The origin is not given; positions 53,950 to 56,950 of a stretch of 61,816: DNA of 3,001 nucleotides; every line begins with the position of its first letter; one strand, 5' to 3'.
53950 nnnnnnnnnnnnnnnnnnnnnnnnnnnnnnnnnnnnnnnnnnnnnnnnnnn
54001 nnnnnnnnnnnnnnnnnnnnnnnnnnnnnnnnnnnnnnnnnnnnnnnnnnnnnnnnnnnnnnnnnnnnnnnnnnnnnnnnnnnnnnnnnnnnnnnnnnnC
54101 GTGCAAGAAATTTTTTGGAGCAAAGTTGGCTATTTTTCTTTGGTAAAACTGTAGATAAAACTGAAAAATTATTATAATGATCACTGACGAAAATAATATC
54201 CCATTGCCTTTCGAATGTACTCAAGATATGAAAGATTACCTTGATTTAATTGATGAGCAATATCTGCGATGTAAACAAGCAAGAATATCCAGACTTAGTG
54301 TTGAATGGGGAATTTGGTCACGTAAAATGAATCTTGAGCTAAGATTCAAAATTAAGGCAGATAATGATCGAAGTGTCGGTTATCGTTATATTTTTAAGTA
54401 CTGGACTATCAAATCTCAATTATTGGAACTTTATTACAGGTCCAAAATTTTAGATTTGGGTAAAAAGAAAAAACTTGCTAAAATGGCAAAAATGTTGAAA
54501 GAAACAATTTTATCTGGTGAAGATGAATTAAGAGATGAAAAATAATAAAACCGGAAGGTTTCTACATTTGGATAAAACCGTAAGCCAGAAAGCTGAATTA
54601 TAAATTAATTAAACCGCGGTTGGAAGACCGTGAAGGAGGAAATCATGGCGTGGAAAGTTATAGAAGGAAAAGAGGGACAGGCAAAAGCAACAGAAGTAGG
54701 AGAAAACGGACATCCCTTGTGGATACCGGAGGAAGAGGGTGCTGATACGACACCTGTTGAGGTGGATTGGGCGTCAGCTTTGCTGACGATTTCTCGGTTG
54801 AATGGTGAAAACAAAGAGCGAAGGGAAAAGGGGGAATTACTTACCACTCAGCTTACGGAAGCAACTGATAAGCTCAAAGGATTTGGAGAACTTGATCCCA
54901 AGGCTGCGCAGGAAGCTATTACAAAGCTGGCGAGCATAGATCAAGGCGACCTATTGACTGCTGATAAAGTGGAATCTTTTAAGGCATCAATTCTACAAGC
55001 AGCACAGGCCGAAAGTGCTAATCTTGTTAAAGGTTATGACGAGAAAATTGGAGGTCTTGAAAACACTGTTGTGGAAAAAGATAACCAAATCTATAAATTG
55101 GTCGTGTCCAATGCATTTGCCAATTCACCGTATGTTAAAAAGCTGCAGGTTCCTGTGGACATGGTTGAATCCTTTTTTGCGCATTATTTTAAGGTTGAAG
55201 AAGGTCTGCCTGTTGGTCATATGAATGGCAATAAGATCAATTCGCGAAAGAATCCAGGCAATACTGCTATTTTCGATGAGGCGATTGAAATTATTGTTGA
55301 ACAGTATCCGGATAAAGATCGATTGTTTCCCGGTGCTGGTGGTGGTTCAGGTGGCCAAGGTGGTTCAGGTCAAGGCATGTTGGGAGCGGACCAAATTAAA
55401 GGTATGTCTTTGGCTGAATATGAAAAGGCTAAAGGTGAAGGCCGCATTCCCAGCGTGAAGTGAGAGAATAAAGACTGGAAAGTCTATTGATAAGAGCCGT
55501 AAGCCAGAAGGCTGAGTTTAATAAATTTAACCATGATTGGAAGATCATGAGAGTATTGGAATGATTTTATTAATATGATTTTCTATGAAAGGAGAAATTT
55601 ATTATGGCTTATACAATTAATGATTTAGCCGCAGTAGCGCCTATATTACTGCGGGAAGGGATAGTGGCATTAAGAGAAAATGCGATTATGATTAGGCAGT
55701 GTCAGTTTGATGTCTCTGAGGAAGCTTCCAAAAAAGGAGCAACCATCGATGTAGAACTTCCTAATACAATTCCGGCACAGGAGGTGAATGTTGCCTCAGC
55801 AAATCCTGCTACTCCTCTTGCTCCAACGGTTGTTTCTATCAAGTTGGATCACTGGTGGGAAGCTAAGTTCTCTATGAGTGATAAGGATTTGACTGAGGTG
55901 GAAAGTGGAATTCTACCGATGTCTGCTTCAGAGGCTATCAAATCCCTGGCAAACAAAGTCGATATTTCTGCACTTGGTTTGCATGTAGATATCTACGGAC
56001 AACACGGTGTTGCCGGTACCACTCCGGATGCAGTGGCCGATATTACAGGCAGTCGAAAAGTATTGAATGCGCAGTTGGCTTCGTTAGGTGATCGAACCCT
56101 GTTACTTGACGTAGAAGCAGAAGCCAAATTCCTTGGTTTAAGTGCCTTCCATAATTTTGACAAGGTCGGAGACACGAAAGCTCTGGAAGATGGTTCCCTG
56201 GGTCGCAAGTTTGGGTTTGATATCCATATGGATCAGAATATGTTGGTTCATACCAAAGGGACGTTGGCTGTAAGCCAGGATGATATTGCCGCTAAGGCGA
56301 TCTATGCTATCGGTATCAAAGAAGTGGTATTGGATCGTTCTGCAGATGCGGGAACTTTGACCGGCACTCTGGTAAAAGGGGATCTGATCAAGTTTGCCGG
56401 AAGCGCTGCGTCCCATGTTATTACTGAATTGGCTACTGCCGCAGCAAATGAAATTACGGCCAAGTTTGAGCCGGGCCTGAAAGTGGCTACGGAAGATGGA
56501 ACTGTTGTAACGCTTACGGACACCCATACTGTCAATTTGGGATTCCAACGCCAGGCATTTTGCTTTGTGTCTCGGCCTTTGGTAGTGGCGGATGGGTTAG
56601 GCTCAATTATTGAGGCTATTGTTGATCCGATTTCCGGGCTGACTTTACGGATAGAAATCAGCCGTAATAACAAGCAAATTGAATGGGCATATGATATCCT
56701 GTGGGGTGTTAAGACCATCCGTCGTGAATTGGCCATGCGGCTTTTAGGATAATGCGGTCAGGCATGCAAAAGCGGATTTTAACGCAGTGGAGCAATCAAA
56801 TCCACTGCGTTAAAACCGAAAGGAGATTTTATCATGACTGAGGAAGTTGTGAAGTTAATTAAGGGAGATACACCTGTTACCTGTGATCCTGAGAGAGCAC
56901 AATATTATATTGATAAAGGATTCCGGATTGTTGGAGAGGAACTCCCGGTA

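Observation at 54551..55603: Repeated leader element with a covarying hairpin upstream of both the scaffold and major capsid genes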

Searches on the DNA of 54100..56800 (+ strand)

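Call 6: search_dna_similar(query=window:54100-56800:+, collection=phages, mode=distant, max_rows=30)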
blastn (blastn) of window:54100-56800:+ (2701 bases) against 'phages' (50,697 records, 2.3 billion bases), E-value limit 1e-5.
No match.

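Call 49: build_rna_model(alignment_id=A3, structure=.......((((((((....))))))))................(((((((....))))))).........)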
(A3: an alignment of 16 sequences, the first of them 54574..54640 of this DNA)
Model R1 built from alignment A3 (16 sequences, 70 columns); structure: as given.
model positions 67; base pairs 14; branch points 1; effective number of sequences 5.66; information 0.838 bits per position. Calibrated on 0.2 Mb of random sequence (short: E-values are rough).
structure used (alignment columns):
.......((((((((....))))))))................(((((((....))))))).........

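Call 50: search_with_rna_model(model_id=R1, source=window, filters=off, max_evalue=10, show_alignments=4)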
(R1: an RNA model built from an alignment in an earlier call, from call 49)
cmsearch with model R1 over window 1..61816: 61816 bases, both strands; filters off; matches with E-value up to 10: 18.
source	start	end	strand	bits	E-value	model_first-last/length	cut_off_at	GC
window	54574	54640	+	83.1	3.9e-18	1-67/67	no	0.4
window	55493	55557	+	69.7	6.9e-15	1-67/67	no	0.37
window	12811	12872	+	12.4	0.56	1-67/67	no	0.31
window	21001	21053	+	11.2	1.1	1-67/67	no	0.34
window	5718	5771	+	10.7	1.5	1-67/67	no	0.37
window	17237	17266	+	9.3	3.1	30-59/67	no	0.3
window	6032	6086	+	8.9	4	1-67/67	no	0.4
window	21359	21418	+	8.6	4.6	1-67/67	no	0.33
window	23593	23663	+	8.5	4.8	1-67/67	no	0.41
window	31566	31619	+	8.4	5.2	1-67/67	no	0.28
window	48987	49055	+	7.7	7.6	1-67/67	no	0.28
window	54549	54560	+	7.5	8.5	10-21/67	no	0.5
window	58375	58431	-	7.5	8.6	1-67/67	no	0.33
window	24592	24655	-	7.5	8.6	1-67/67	no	0.48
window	22162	22213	+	7.5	8.7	1-67/67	no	0.35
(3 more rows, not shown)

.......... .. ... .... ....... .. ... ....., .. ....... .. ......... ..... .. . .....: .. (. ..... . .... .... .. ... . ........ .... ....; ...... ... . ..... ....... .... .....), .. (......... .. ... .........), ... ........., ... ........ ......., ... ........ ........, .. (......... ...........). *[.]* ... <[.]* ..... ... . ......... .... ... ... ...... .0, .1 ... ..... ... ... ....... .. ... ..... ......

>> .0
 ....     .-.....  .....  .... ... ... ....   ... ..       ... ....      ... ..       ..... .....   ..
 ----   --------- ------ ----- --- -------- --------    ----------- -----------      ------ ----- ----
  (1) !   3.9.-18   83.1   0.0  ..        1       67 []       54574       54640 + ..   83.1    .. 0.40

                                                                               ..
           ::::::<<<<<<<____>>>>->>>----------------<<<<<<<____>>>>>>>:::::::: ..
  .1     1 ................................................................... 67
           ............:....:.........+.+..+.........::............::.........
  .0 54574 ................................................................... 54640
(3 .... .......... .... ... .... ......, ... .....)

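Call 51: search_with_rna_model(model_id=R1, sources=[L143, L144, L145, L146, L147, L148, L149, L150, L151, L152, L153, L154, L155, L156, L010, L011, L012, L013, L014, L015, L016, L017, L018, L019, L020, L021, L022, L023, L024, L025, L026, L027, L028, L029, L030, L031, L032, L033, L034, L035, L036, L037, L038, L039, L040, L041, L042, L043, L044, L045, L046, L047, L048, L049, L050, L051, L052, L053, L054, L055, L056, L057, L058, L059, L060, L061, L062, L063, L064, L065, L066, L067, L068, L069, L070, L071, L072, L073, L074, L075, L076, L077, L078, L079], max_evalue=1)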
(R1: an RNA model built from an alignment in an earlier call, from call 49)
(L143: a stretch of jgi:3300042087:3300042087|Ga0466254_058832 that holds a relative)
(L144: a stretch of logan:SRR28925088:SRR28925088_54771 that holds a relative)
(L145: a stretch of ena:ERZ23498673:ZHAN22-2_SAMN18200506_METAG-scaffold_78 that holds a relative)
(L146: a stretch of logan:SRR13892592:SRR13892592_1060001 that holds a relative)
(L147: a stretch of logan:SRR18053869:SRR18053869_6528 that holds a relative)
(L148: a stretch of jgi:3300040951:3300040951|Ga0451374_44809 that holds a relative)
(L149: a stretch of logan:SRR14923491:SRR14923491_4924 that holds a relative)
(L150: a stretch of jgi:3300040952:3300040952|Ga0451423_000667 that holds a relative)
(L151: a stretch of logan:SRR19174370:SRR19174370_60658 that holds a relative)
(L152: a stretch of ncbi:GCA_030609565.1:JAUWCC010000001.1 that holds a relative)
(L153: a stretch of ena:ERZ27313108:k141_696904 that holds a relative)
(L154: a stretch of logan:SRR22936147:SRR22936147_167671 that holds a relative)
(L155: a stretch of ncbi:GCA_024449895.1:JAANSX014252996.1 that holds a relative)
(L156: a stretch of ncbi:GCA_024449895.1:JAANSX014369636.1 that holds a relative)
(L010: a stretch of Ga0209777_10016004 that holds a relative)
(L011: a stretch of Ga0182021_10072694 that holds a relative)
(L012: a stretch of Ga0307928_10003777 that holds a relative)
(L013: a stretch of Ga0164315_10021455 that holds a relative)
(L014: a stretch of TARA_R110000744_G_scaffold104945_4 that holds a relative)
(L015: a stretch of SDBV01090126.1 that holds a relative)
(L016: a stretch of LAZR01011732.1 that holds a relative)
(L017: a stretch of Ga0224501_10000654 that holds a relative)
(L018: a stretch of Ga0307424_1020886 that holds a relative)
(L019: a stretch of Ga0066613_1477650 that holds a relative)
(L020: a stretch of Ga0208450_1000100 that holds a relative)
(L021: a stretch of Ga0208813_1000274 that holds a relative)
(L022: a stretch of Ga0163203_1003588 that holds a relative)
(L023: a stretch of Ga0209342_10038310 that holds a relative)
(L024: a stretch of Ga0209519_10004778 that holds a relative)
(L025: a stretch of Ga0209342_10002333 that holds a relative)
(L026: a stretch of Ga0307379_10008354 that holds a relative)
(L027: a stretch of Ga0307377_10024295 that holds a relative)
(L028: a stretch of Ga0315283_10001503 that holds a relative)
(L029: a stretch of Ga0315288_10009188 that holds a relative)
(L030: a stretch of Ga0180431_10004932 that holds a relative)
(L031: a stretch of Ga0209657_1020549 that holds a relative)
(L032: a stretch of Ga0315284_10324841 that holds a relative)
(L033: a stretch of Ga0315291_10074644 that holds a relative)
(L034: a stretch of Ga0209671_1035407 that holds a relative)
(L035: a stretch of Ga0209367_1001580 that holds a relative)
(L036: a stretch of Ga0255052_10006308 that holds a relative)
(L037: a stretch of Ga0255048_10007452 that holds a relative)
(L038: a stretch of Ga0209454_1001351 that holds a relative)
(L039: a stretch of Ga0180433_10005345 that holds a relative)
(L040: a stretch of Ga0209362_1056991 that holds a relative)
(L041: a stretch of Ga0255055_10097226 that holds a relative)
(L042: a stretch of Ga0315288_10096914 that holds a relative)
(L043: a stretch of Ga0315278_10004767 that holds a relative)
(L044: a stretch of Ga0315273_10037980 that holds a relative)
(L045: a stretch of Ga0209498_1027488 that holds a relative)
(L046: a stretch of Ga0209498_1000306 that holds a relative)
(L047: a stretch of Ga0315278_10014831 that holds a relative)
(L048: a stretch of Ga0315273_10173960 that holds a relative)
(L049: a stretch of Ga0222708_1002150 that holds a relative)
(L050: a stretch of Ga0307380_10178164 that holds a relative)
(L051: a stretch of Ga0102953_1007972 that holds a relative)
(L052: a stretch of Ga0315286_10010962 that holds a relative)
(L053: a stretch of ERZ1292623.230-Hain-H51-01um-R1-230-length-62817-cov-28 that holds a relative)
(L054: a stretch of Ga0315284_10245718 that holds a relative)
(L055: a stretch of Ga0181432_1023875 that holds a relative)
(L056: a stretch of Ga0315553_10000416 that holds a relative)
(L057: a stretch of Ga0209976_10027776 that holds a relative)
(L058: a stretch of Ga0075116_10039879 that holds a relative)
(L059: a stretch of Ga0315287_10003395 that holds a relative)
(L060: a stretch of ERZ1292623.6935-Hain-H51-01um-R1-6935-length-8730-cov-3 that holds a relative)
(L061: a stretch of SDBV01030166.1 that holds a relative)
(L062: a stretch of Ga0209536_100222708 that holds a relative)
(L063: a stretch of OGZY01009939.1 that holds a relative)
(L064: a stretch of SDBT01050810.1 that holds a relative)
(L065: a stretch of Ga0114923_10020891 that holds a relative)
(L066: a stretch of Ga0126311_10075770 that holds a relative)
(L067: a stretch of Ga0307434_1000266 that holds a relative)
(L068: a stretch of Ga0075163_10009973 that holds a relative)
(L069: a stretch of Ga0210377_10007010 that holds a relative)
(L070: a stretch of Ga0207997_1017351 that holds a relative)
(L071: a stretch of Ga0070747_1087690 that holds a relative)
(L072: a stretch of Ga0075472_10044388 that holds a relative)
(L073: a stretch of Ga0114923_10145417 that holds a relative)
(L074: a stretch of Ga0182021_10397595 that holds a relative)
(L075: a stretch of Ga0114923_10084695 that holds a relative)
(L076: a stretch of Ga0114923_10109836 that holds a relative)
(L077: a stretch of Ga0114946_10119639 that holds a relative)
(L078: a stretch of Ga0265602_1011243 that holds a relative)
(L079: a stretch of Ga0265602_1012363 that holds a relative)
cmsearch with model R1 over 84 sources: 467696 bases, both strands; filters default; matches with E-value up to 1: 19.
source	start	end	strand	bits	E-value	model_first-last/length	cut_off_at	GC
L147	9883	9949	+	78.9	3e-16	1-67/67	no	0.39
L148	3033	3099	+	75.8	1.8e-15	1-67/67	no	0.34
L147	8971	9036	+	75.3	2.3e-15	1-67/67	no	0.47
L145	9890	9954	+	74.6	3.4e-15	1-67/67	no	0.38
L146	304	368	+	74.6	3.4e-15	1-67/67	no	0.38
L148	2118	2183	+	74.5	3.7e-15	1-67/67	no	0.44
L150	236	302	+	73.9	4.9e-15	1-67/67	no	0.42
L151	2311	2375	+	72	1.4e-14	1-67/67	no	0.37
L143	8322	8386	+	71.5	1.9e-14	1-67/67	no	0.37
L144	1100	1164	+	71.5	1.9e-14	1-67/67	no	0.37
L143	7426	7491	+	68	1.4e-13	1-67/67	no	0.48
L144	204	269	+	68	1.4e-13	1-67/67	no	0.48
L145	8994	9059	+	68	1.4e-13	1-67/67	no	0.45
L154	4816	4880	+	67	2.3e-13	1-67/67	no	0.42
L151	1415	1480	+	65.2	6.7e-13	1-67/67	no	0.45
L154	3920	3985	+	65.1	6.8e-13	1-67/67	no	0.44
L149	1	54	+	57.5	4.9e-11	14-67/67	5'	0.33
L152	9896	9959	+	49.1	5.3e-09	1-67/67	no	0.44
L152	9000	9066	+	21.7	0.023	1-67/67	no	0.46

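Call 52: search_with_rna_model(model_id=R1, sources=[L080, L081, L082, L083, L084, L085, L086, L087, L088, L089, L090, L091, L092, L093, L094, L095, L096, L097, L098, L099, L100, L101, L102, L103, L104, L105, L106, L107, L108, L109, L110, L111, L112, L113, L114, L115, L116, L117, L118, L119, L120, L121, L122, L123, L124, L125, L126, L127, L128, L129, L130, L131, L132, L133, L134, L135, L136, L137, L138, L139, L140, L141, L142], max_evalue=1)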
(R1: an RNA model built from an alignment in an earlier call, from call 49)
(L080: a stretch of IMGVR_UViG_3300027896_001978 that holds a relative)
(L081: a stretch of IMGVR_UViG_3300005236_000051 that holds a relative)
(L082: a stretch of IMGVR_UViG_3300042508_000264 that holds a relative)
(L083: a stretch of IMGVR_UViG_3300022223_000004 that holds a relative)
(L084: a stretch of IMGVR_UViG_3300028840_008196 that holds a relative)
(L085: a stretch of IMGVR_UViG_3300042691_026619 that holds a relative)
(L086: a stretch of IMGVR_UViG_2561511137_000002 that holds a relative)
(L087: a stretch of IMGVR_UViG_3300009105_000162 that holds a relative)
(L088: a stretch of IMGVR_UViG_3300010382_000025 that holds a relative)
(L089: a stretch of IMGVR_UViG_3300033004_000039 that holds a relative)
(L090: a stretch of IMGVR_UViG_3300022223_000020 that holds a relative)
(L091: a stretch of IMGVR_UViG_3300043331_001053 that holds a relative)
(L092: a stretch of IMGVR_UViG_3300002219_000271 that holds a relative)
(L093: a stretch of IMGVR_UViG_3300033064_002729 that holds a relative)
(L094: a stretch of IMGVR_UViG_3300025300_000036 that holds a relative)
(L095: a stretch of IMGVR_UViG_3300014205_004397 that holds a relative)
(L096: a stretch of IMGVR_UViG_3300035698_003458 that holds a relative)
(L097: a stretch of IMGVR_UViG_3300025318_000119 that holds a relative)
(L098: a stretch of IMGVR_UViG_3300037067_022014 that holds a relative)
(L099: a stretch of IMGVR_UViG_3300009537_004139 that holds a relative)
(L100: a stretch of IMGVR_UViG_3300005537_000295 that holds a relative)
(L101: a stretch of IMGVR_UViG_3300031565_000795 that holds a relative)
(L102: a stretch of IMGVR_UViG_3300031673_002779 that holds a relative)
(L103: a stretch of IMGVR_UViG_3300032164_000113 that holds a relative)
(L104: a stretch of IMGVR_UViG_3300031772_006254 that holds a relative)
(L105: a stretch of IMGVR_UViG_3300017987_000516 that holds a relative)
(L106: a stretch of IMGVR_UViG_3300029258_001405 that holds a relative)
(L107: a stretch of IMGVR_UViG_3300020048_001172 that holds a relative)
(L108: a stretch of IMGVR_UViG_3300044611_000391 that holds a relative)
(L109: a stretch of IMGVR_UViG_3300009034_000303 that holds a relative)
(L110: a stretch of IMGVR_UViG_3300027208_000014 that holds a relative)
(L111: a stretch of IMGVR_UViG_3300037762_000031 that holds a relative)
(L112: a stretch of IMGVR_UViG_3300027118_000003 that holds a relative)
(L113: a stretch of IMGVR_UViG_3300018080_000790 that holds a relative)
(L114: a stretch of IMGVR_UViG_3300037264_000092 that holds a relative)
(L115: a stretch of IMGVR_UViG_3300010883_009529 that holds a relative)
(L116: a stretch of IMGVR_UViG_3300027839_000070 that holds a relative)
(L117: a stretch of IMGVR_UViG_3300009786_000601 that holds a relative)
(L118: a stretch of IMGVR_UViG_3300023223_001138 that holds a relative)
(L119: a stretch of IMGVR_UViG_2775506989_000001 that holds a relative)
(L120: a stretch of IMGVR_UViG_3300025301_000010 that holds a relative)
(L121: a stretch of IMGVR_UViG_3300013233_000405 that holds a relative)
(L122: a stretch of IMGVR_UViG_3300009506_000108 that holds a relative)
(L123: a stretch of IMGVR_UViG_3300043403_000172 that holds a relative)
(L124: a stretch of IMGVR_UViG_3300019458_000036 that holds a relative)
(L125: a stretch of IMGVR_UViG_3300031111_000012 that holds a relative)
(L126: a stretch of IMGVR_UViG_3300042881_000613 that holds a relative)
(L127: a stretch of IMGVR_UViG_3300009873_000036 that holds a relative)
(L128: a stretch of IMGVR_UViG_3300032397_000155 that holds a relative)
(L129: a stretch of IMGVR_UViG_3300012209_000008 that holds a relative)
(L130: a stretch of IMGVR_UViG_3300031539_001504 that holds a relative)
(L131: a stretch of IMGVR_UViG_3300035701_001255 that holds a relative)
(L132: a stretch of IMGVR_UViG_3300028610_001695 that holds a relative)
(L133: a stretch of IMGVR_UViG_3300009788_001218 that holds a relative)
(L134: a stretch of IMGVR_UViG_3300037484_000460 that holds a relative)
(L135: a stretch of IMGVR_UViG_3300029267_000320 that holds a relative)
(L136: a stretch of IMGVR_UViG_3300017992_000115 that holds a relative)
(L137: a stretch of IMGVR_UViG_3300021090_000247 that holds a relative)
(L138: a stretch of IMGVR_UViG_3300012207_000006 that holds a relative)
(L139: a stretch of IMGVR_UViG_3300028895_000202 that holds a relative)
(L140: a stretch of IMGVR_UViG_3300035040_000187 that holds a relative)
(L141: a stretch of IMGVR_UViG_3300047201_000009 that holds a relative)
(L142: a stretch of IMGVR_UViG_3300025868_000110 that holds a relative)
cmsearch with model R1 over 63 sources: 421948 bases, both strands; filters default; matches with E-value up to 1: 0.
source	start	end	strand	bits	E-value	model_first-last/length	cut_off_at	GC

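Call 57: search_rna_families(source=window, start=54400, end=55750, threshold=evalue, max_evalue=10)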
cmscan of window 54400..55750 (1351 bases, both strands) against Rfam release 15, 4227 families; matches with E-value up to 10: 5.
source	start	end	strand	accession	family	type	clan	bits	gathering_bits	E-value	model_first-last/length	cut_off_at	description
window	54442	54486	+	RF02584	KRAS_3UTR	Cis-reg;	-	28.4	49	0.69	1-49/49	no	KRAS 3' UTR cis-regulatory element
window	54538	54575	-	RF02754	ES205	Gene; sRNA;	-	20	86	1.8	1-72/72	no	ES205 sRNA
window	54512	54590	+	RF00311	snoZ188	Gene; snRNA; snoRNA; CD-box;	-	17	50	2.6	1-123/123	no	Small nucleolar RNA Z188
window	55217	55315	+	RF01511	Afu_304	Gene; snRNA; snoRNA; CD-box;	-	16.2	35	5.3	1-107/107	no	A. fumigatus snoRNA Afu_304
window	54658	54718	+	RF02158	NPPA-AS1_3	Gene; lncRNA;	-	13.3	55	4.5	1-108/108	no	NPPA antisense RNA 1 conserved region 3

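Call 68: search_with_rna_model(model_id=R1, sources=[window, L143, L145, L147, L148, L150, L151, L152, L154, L169], max_evalue=0.1, make_alignment=true)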
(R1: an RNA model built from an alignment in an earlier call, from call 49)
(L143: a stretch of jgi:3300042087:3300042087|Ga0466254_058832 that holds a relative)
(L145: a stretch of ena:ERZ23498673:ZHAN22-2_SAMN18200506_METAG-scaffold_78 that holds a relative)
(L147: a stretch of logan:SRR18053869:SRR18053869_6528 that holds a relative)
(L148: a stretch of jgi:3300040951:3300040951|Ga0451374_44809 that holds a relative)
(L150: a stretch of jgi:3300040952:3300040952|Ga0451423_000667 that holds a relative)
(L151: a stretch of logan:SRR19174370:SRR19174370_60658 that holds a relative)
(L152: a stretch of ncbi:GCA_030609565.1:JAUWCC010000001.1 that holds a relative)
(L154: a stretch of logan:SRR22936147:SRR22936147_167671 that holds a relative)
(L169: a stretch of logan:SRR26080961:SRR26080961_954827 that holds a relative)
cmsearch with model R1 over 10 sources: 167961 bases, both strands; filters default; matches with E-value up to 0.1: 18.
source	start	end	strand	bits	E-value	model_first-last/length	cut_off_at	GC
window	54574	54640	+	83.1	1.1e-17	1-67/67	no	0.4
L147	9883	9949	+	78.9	1.1e-16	1-67/67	no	0.39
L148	3033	3099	+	75.8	6.4e-16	1-67/67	no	0.34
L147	8971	9036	+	75.3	8.1e-16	1-67/67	no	0.47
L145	9890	9954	+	74.6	1.2e-15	1-67/67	no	0.38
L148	2118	2183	+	74.5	1.3e-15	1-67/67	no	0.44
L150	236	302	+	73.9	1.8e-15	1-67/67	no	0.42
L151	2311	2375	+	72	5.2e-15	1-67/67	no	0.37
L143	8322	8386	+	71.5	7e-15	1-67/67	no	0.37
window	55493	55557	+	69.7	1.9e-14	1-67/67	no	0.37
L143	7426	7491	+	68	4.8e-14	1-67/67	no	0.48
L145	8994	9059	+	68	5e-14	1-67/67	no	0.45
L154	4816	4880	+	67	8.4e-14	1-67/67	no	0.42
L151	1415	1480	+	65.2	2.4e-13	1-67/67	no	0.45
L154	3920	3985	+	65.1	2.5e-13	1-67/67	no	0.44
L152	9896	9959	+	49.1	1.9e-09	1-67/67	no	0.44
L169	28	93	+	42.1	9.3e-08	1-67/67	no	0.33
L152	9000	9066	+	21.7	0.0083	1-67/67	no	0.46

Alignment A4: 18 matches aligned to the model, 71 columns, each read 5' to 3' on its own strand. Consensus structure (alignment columns), stored with it:
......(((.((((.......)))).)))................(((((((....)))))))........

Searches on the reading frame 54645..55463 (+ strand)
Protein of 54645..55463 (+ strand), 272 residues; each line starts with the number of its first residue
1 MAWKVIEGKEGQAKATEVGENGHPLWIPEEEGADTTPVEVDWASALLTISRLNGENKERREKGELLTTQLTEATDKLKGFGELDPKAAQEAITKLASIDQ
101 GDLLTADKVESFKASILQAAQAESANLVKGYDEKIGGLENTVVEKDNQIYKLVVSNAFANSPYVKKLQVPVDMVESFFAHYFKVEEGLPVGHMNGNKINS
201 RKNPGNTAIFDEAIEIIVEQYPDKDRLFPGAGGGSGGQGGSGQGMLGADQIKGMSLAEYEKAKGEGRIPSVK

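Call 7: search_protein_families(library=pfam, proteins=[window:54645-55463:+], max_evalue=0.01)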
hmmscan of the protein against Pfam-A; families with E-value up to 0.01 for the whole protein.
window:54645-55463:+ (272 aa): 1 family
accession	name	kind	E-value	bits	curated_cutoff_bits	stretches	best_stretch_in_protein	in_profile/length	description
PF20356.3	DUF6651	-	1.4e-20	74.4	27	1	144-238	8-103/113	Family of unknown function (DUF6651)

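Call 84: search_protein_families(library=phrogs, proteins=[window:54645-55463:+], max_evalue=0.001)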
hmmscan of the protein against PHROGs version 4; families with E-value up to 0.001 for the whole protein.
window:54645-55463:+ (272 aa): 2 families
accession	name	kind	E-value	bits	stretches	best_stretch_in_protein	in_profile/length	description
phrog_784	-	unknown function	3.7e-42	145.7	1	17-261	15-238/250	-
phrog_206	-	head and packaging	3.5e-17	64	1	48-257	43-243/263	head scaffolding protein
